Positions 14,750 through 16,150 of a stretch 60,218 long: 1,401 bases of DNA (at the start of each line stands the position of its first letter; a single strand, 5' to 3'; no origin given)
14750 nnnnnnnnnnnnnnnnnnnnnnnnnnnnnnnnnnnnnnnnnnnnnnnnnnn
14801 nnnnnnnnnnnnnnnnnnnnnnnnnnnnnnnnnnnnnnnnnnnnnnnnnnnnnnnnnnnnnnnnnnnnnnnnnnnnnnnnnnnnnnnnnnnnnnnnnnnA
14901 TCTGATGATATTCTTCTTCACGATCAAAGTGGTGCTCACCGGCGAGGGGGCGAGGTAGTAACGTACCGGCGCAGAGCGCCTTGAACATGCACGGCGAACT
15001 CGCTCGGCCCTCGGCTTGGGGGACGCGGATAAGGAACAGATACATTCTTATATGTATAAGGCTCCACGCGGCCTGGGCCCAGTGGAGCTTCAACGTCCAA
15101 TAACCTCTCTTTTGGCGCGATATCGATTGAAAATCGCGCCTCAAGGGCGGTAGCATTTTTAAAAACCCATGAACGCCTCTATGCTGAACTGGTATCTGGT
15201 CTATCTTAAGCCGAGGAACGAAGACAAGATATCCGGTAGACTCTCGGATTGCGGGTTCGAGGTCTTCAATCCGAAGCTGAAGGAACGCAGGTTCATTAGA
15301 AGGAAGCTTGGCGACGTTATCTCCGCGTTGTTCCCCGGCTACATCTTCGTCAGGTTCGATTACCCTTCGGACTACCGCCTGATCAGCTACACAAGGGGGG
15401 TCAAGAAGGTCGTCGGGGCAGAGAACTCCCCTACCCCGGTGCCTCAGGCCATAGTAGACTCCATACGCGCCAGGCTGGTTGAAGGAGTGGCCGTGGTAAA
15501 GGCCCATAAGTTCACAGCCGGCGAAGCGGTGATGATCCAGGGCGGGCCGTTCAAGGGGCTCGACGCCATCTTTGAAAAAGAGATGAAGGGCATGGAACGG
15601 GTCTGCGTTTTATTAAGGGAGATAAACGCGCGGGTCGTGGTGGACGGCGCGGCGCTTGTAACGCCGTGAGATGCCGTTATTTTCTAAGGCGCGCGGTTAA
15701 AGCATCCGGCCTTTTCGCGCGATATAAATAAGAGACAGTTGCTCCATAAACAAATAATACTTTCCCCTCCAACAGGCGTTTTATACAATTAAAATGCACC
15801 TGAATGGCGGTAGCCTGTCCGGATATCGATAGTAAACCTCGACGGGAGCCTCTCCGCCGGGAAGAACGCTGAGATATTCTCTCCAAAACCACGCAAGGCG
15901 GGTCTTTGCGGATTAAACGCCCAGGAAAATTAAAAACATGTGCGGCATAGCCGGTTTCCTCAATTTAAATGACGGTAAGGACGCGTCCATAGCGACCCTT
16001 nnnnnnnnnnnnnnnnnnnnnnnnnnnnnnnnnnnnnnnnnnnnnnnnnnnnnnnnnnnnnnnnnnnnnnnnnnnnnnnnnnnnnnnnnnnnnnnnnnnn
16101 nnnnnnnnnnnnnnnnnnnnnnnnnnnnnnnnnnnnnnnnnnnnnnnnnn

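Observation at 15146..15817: RfaH/NusG paralog flanked by ops-type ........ elements inside the exosortase EPS array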

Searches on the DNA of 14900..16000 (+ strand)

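Call 24: search_rna_families(source=window, start=14900, end=16000, threshold=evalue, max_evalue=10, show_alignments=3)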
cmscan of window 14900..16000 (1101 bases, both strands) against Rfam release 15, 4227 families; matches with E-value up to 10: 2.
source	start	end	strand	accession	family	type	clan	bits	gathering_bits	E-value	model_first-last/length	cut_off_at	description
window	15709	15765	-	RF04349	Plastid-rps18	Cis-reg;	-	20.8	60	4.6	1-57/57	no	Plastid-rps18 3UTR RNA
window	15741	15795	-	RF01379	CRISPR-DR66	Gene; CRISPR;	CL00014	17.3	45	6.1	1-37/37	no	CRISPR RNA direct repeat element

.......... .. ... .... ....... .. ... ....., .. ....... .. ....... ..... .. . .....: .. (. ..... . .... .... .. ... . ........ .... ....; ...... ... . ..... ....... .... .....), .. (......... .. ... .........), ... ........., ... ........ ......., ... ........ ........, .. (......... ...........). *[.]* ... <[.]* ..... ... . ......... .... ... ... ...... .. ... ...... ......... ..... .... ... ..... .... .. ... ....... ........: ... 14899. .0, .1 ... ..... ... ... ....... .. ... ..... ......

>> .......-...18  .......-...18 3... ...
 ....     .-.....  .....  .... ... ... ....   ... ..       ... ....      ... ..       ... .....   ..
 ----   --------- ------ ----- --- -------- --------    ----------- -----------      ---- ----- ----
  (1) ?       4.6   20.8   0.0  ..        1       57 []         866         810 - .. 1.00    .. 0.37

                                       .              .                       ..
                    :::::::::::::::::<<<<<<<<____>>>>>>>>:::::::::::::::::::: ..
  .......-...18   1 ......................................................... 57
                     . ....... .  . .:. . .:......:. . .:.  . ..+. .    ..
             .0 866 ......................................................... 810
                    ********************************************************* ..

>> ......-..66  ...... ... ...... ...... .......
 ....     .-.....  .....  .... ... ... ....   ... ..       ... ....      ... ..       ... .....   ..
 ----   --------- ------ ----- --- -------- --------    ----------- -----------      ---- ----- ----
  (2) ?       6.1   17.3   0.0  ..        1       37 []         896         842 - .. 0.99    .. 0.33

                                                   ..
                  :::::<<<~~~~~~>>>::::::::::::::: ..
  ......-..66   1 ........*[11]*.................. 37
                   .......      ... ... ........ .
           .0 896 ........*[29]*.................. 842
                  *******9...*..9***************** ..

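Call 31: build_rna_model(alignment_id=A3, structure=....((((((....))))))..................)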
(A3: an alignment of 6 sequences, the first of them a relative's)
Model R1 built from alignment A3 (6 sequences, 38 columns); structure: as given.
model positions 38; base pairs 6; branch points 0; effective number of sequences 6; information 0.977 bits per position. Calibrated on 0.2 Mb of random sequence (short: E-values are rough).
structure used (alignment columns):
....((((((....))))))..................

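Call 32: search_with_rna_model(model_id=R1, sources=[window, L001, L002, L003, L004, L005, L006, L007, L008, L009, L010, L011, L012, L013, L014, L015, L016, L017, L018, L019, L020, L021, L022, L023, L024, L025, L026, L027, L028, L029, L030, L031, L032, L033, L034, L035, L036, L037, L038, L039, L040, L041, L042, L043, L044, L045, L046, L047, L048, L049, L050, L051, L052, L053, L054, L055, L056, L057, L058, L059, L060, L061, L062, L063, L064, L065, L066, L067, L068, L069, L070, L071, L072, L073, L074, L075, L076, L077, L078, L079, L080], max_evalue=10, make_alignment=true)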
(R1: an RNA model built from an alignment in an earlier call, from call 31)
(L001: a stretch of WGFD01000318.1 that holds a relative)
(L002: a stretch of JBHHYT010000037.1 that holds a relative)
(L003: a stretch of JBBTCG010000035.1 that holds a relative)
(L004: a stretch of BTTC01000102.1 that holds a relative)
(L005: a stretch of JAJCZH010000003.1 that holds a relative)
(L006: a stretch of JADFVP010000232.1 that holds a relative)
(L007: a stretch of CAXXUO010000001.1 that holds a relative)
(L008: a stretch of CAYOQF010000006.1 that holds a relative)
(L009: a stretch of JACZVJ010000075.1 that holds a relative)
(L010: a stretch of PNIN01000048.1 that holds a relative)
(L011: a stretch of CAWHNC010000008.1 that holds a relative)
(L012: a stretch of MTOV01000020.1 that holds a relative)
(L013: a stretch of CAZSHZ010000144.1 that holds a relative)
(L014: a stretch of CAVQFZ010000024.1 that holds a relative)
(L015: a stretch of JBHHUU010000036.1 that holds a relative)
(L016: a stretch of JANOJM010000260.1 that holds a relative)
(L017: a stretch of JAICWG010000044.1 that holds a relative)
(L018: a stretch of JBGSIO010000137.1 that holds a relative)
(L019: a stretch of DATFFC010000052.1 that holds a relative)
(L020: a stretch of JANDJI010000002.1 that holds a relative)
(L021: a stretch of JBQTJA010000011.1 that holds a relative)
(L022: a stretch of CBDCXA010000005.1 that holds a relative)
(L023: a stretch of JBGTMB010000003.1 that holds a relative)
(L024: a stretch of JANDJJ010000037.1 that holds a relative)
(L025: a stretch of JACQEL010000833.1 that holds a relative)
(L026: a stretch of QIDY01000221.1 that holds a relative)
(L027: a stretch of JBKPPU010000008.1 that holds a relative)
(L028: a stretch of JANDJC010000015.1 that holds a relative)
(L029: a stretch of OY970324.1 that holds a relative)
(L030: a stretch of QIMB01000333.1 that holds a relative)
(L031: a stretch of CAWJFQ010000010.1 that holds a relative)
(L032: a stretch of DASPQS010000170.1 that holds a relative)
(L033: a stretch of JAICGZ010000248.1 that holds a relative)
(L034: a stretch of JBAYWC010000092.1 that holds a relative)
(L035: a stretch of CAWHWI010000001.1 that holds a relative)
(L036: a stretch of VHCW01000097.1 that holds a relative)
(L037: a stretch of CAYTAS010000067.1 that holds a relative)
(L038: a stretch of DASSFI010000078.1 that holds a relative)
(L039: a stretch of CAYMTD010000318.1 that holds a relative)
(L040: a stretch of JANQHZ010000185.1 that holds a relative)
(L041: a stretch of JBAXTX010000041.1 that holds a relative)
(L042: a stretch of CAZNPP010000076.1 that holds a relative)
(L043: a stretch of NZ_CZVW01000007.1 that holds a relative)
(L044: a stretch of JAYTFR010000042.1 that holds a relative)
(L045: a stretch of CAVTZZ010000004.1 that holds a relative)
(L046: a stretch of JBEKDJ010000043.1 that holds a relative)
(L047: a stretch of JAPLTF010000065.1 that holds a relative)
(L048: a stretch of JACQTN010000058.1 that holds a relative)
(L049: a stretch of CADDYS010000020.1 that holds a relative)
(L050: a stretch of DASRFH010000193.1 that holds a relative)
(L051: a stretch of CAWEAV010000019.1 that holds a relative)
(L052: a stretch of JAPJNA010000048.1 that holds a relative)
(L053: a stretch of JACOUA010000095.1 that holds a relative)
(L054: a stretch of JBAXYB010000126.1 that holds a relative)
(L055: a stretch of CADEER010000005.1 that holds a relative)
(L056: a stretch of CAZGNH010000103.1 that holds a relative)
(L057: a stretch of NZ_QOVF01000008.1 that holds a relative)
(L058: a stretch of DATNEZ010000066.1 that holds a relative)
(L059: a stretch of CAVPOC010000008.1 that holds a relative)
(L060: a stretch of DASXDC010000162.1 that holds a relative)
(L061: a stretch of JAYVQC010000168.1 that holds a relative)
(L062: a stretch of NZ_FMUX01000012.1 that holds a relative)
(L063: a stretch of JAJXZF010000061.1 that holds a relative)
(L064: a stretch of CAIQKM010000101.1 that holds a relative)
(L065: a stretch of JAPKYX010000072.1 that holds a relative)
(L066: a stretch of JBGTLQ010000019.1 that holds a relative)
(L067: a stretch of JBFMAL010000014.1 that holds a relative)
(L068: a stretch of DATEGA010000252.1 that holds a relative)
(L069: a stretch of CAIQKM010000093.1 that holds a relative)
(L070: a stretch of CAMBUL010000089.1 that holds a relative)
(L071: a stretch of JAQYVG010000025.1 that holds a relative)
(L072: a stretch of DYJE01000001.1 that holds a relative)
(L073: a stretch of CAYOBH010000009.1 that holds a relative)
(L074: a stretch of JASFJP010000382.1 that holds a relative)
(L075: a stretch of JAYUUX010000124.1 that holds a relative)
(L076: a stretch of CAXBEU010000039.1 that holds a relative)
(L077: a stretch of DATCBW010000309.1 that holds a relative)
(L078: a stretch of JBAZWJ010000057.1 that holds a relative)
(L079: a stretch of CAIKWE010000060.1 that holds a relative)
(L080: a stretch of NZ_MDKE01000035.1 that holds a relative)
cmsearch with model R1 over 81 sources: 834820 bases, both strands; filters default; matches with E-value up to 10: 49.
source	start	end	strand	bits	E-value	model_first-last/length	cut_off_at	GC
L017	5905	5942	+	49.5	1.5e-10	1-38/38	no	0.63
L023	1364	1401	+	49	2.1e-10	1-38/38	no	0.61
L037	5891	5928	+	48.9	2.2e-10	1-38/38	no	0.58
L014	5889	5926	+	47.2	6.3e-10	1-38/38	no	0.61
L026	1566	1603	+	45.7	1.7e-09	1-38/38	no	0.55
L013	4182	4219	+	44.4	3.9e-09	1-38/38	no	0.71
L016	6610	6650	+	30.8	2.7e-05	1-38/38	no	0.56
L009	6699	6735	+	28.1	0.00016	1-38/38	no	0.62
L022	6598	6635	+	27.3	0.00025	1-38/38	no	0.63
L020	6648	6686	+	24.8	0.0013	1-38/38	no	0.62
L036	5488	5521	+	23.8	0.0025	1-38/38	no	0.68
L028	6684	6723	+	23.8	0.0025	1-38/38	no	0.5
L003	6637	6674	+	22.4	0.0061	1-38/38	no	0.55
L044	6521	6568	+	21.5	0.011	1-38/38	no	0.5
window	15791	15821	+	21.1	0.014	1-38/38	no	0.55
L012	6206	6248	+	20.1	0.028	1-38/38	no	0.51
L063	6576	6609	+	19.9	0.031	1-38/38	no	0.74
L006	6486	6535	+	19.5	0.041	1-38/38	no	0.54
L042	3500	3528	+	19.2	0.047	1-38/38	no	0.55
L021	6634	6674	+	18.6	0.072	1-38/38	no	0.61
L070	5483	5524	+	18.6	0.073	1-38/38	no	0.64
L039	2387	2415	+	18.4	0.082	1-38/38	no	0.55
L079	6552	6588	+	17.9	0.11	1-38/38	no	0.7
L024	6649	6687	+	17.2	0.18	1-38/38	no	0.62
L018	5908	5945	+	16.5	0.28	1-38/38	no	0.58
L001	1333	1372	+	16.5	0.29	1-38/38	no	0.57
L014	198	219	-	16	0.39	5-26/38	no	0.64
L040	2089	2139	+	14.9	0.79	1-38/38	no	0.78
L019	6571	6625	+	14.8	0.87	1-38/38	no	0.65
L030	6550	6588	+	14.3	1.2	1-38/38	no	0.54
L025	6589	6624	+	14.2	1.3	1-38/38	no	0.67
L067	2360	2380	+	13.7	1.7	1-38/38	no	0.62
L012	8973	9002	-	13.7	1.7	1-38/38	no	0.43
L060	7029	7066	+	13.5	1.9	1-38/38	no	0.63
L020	644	665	-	13.1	2.6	1-38/38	no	0.59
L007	10266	10288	+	12.9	2.8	5-27/38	no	0.74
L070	954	996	-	12.9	2.9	1-38/38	no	0.63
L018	936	973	-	12.9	2.9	1-38/38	no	0.55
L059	2990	3020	+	12.7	3.3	1-38/38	no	0.61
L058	5491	5523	+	12.4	3.9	1-38/38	no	0.76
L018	282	302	-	12.4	4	5-25/38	no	0.57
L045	6552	6600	+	12.4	4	1-38/38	no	0.47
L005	6601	6631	+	11.8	5.7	1-38/38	no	0.65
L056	6012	6031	+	11.6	6.6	5-24/38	no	0.9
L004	3386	3425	+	11.5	7.1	1-38/38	no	0.47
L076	4387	4427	+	11.2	8.5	1-38/38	no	0.61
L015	6563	6583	+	11.1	9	1-38/38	no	0.52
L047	2139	2172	-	11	9.9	1-38/38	no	0.62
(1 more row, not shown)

Alignment A4: 49 matches aligned to the model, 77 columns, each read 5' to 3' on its own strand. Consensus structure (alignment columns), stored with it:
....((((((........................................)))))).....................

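Call 45: search_rna_families(sources=[L057, L014, L020, L002, L012], threshold=evalue, max_evalue=5, show_alignments=4)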
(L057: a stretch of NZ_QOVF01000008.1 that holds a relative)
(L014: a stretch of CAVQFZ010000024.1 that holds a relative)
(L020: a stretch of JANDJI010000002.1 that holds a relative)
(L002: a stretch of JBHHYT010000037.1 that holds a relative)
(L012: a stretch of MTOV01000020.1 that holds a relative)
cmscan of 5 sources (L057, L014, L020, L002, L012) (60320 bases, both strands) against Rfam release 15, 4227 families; matches with E-value up to 5: 6.
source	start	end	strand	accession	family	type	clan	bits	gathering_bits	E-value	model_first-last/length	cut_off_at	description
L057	3949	4336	+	RF00023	tmRNA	Gene;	CL00001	185.5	47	5.3e-74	1-374/374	no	transfer-messenger RNA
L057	3746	4083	+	RF04321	tmRNA_permuted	Gene;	-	36.4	47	0.00096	1-213/213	no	permuted transfer-messenger RNA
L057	4335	4403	-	RF02059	STnc50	Gene; sRNA;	-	26.8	55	2.6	1-84/84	no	Salmonella enterica sRNA STnc40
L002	3361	3436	-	RF01926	mir-981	Gene; miRNA;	-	26.8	51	0.0015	1-86/86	no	mir-981 microRNA precursor family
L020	11426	11537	+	RF04057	MIR1432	Gene; miRNA;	-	24.8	90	3.4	1-89/89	no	MIR1432 microRNA precursor family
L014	7260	7345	-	RF02706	TeloSII_ncR30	Gene; sRNA;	-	20.1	86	2.6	1-226/226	no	TeloSII non coding RNA 30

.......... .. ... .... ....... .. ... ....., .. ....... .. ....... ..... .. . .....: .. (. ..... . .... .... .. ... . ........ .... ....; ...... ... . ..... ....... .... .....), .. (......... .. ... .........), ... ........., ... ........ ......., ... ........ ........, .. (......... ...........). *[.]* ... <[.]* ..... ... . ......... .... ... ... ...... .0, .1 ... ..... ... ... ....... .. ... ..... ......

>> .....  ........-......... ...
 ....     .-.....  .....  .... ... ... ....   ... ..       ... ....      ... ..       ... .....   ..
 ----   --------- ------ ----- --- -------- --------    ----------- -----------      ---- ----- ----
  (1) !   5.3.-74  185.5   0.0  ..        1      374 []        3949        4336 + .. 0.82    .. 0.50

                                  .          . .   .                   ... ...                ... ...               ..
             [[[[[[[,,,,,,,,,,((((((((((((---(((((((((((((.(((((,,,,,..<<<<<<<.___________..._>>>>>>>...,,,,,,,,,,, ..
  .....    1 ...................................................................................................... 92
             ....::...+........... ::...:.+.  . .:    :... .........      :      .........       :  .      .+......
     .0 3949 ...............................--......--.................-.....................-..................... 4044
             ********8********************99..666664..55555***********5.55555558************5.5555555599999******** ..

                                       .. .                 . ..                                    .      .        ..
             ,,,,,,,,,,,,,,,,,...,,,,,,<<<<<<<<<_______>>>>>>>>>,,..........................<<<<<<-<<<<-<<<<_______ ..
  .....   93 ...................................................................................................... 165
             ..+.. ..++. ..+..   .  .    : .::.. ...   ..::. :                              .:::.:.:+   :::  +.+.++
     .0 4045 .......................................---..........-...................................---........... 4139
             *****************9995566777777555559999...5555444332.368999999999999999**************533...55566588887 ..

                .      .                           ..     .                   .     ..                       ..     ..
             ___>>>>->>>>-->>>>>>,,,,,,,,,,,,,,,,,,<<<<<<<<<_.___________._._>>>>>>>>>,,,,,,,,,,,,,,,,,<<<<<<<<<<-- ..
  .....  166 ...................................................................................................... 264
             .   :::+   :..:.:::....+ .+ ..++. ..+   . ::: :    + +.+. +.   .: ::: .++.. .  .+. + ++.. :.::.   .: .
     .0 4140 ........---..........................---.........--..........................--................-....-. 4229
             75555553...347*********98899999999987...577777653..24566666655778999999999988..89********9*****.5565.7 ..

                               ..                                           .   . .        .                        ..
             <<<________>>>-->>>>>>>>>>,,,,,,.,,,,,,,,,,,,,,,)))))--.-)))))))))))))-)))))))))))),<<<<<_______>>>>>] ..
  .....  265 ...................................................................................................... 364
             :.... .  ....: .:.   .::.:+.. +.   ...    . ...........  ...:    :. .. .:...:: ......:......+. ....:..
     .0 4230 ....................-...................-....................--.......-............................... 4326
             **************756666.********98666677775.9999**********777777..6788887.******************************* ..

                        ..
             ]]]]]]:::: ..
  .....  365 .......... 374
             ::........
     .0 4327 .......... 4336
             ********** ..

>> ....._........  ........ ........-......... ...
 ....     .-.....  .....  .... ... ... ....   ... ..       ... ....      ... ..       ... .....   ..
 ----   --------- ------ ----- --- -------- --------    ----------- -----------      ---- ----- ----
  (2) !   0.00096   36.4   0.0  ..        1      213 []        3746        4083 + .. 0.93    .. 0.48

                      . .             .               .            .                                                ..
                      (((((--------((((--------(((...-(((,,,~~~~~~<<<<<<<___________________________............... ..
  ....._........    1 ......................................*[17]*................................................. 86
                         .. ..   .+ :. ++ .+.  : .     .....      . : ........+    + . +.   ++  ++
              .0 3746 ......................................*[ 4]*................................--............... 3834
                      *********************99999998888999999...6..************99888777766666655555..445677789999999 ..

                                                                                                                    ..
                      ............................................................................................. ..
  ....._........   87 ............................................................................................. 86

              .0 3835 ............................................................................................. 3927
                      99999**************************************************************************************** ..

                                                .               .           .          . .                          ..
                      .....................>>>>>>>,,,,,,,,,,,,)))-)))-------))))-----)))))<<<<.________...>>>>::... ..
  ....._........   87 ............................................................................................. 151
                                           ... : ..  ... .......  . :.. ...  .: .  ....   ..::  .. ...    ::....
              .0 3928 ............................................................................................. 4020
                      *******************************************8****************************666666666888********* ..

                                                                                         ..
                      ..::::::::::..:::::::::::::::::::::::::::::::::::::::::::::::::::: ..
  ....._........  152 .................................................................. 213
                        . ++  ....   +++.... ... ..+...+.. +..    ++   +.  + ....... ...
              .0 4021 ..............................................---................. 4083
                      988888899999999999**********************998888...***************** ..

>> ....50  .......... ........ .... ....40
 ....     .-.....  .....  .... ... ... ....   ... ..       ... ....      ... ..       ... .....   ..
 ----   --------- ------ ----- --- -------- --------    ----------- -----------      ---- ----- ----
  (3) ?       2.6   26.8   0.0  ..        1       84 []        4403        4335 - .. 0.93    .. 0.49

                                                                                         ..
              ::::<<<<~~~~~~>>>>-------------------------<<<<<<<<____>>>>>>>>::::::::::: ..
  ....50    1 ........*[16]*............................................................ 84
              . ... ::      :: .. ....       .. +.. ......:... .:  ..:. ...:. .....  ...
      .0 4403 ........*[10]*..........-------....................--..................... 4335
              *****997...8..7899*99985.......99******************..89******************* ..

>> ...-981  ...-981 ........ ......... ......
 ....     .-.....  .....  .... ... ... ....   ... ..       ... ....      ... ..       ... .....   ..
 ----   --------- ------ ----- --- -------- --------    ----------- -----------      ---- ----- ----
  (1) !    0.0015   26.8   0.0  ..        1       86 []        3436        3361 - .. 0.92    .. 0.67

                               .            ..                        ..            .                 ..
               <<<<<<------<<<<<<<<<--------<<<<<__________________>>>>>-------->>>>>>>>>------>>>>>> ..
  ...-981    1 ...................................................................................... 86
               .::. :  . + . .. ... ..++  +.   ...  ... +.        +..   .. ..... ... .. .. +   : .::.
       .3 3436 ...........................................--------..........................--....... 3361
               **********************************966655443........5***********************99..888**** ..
